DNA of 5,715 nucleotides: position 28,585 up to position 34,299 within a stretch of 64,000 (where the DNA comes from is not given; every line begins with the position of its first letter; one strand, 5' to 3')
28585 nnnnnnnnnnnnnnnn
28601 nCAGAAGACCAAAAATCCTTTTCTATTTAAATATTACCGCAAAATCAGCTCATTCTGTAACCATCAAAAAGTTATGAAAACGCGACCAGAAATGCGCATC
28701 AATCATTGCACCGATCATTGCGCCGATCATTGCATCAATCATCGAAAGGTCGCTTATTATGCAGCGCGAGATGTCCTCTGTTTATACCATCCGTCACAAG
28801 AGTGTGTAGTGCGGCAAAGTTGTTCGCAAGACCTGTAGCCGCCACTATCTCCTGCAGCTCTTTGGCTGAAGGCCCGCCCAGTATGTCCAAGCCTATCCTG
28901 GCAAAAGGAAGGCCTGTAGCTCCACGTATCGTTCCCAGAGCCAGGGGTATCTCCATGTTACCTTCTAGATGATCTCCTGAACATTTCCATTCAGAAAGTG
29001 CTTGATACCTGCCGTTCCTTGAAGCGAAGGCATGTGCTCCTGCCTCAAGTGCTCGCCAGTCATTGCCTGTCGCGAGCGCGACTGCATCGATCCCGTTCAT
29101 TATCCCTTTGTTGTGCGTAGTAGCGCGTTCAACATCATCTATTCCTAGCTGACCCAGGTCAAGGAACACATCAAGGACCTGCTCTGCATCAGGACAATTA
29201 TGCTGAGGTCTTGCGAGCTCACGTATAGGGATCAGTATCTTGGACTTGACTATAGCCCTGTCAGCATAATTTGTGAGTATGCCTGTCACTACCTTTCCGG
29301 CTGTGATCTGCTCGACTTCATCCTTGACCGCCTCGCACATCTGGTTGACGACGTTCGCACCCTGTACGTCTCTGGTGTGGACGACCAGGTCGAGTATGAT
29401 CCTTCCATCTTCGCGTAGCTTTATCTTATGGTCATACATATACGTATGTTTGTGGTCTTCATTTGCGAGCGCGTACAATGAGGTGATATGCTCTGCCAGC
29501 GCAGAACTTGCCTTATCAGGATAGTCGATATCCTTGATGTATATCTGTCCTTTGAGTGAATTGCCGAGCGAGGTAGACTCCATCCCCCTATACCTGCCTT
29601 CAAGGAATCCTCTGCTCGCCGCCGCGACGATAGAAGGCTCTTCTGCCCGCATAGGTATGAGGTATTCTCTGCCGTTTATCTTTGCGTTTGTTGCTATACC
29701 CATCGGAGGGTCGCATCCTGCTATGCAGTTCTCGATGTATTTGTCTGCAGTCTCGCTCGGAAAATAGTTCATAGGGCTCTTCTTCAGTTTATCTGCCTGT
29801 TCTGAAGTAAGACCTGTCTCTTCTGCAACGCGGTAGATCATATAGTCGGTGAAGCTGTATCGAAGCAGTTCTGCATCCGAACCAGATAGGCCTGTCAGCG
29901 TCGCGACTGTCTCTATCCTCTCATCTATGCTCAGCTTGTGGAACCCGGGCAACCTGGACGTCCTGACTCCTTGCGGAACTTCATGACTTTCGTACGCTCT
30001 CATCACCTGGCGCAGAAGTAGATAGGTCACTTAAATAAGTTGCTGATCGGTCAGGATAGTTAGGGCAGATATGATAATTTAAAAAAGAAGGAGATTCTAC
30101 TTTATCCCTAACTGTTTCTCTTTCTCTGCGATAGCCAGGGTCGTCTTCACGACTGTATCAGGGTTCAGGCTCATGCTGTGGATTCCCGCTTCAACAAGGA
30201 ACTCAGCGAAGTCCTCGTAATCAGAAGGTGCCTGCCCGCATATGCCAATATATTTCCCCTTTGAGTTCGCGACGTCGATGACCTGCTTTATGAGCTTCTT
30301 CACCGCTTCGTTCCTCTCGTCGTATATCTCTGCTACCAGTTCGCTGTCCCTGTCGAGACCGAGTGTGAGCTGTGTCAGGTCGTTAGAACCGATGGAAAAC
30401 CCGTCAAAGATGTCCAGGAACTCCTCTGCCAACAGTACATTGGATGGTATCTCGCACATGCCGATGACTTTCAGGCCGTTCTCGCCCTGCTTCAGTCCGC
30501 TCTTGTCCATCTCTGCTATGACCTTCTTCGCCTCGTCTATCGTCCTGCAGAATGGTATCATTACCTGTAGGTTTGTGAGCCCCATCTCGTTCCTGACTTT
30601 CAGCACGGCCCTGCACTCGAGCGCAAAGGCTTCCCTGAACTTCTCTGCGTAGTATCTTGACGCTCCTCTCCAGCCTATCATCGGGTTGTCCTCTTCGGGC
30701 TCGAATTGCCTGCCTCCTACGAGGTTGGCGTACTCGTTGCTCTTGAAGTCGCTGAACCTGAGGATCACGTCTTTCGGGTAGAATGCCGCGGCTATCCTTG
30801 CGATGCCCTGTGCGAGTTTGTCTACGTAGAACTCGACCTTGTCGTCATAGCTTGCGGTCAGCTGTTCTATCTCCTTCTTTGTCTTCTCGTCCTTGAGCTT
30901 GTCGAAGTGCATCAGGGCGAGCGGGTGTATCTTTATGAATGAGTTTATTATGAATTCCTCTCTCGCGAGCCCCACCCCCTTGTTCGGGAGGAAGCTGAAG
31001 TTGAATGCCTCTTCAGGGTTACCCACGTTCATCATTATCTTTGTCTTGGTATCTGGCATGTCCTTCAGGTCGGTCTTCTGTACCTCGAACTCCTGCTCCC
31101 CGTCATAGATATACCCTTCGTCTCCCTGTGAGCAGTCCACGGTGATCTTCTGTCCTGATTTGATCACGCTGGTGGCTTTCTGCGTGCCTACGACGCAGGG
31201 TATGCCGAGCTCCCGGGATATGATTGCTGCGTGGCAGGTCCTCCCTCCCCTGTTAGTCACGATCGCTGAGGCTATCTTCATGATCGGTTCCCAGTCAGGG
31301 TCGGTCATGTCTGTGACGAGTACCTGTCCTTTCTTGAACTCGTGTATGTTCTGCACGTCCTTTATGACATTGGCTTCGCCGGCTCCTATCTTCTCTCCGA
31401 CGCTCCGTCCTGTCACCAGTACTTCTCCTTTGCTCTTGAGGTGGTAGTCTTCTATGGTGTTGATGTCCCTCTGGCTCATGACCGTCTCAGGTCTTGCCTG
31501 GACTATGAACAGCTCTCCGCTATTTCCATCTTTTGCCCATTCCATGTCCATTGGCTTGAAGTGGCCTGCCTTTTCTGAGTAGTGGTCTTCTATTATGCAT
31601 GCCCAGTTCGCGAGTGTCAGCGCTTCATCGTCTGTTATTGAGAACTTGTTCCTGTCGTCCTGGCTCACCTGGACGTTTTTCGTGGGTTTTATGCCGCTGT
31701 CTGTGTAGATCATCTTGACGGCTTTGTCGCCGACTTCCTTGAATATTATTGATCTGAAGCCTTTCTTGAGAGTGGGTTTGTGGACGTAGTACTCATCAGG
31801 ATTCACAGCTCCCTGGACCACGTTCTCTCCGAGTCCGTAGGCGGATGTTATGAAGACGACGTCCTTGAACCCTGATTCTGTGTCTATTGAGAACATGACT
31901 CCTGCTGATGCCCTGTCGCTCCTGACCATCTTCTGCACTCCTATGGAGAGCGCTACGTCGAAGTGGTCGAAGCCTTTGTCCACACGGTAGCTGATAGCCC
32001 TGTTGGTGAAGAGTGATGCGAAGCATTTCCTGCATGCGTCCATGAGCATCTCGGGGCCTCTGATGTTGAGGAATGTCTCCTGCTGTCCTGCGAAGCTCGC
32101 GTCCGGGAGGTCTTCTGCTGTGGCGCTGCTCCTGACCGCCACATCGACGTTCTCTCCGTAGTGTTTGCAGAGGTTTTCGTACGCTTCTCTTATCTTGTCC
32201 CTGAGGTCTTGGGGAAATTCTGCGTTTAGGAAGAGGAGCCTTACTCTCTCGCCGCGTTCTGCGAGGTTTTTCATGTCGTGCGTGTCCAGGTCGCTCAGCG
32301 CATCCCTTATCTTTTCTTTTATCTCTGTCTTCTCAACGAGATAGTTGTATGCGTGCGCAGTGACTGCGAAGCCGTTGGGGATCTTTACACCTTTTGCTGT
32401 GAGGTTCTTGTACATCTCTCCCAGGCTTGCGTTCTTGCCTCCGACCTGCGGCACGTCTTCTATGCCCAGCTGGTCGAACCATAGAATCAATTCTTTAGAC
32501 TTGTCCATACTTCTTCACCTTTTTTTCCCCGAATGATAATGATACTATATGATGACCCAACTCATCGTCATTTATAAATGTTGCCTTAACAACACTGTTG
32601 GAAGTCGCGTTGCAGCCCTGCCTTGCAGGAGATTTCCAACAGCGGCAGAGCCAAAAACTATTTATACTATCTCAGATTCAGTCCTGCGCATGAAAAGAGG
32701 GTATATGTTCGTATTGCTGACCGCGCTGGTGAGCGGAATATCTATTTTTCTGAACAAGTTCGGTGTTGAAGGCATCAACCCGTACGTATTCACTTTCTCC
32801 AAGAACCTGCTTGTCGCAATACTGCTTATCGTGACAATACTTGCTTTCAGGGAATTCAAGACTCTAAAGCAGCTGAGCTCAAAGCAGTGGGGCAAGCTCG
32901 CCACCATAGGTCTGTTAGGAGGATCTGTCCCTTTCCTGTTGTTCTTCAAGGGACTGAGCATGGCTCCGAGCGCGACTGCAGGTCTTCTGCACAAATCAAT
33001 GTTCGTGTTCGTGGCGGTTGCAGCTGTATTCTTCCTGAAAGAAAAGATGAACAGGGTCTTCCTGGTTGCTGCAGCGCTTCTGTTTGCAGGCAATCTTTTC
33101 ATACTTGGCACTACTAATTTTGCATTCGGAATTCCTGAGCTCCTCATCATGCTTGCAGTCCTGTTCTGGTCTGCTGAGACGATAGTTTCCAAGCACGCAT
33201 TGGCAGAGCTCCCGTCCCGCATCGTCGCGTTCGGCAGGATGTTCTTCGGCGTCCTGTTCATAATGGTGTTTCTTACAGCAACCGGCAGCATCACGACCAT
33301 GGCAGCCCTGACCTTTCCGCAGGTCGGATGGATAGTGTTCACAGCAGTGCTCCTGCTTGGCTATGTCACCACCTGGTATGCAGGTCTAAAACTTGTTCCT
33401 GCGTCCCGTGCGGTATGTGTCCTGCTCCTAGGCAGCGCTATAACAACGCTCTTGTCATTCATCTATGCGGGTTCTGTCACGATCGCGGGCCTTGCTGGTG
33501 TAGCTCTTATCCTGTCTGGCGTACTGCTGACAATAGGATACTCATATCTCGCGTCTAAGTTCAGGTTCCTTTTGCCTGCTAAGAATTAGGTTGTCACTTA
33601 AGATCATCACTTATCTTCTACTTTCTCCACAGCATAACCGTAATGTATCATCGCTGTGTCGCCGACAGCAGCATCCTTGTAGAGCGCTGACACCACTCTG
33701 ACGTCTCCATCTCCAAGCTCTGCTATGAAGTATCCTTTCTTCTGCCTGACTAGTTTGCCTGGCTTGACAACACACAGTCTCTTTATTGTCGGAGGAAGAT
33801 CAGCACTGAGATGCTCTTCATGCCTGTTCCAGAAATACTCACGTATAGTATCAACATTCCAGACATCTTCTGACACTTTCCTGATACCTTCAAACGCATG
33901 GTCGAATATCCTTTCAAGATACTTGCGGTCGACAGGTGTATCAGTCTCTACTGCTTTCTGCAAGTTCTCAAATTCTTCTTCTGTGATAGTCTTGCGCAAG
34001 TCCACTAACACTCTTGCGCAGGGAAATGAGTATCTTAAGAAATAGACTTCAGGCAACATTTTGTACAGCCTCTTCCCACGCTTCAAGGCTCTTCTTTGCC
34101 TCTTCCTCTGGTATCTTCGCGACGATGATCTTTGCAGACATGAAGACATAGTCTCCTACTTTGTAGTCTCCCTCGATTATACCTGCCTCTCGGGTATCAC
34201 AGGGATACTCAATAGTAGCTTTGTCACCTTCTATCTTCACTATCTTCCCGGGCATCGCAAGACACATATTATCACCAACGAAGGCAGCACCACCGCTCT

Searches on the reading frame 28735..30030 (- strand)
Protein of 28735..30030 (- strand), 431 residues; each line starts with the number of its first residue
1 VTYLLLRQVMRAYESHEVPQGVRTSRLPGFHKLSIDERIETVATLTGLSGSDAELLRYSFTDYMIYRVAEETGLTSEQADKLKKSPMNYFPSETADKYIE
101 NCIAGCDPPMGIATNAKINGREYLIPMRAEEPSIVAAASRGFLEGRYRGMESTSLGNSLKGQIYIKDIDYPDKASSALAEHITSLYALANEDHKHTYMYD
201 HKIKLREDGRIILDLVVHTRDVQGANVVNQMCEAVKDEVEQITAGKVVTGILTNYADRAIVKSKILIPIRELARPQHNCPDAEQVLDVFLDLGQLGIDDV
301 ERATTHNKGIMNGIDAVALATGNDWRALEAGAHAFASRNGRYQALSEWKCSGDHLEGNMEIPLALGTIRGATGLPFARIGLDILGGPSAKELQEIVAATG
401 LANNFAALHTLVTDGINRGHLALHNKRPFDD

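Call 83: search_protein_families(library=pfam, proteins=[window:28735-30030:-], max_evalue=0.00001)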
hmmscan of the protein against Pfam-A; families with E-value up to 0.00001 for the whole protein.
window:28735-30030:- (431 aa): 1 family
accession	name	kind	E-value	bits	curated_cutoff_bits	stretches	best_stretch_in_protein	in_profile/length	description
PF00368.23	HMG-CoA_red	-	3.5e-77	260.4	27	1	74-424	12-367/368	Hydroxymethylglutaryl-coenzyme A reductase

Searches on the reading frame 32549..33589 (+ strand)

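Call 83: search_protein_families(library=pfam, proteins=[window:32549-33589:+], max_evalue=0.00001)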
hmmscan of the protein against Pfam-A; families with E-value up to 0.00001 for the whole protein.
window:32549-33589:+ (346 aa): 1 family
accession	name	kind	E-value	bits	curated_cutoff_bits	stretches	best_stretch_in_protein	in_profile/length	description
PF00892.27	EamA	-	7.4e-35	120.6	28.2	2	50-186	2-134/135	EamA-like transporter family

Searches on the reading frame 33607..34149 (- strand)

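Call 83: search_protein_families(library=pfam, proteins=[window:33607-34149:-], max_evalue=0.00001)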
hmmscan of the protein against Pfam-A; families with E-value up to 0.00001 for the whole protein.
window:33607-34149:- (180 aa): 1 family
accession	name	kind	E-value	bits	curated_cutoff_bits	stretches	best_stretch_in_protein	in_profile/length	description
PF01455.23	HupF_HypC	-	5.9e-06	26.8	28.5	0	126-179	2-55/65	HupF/HypC family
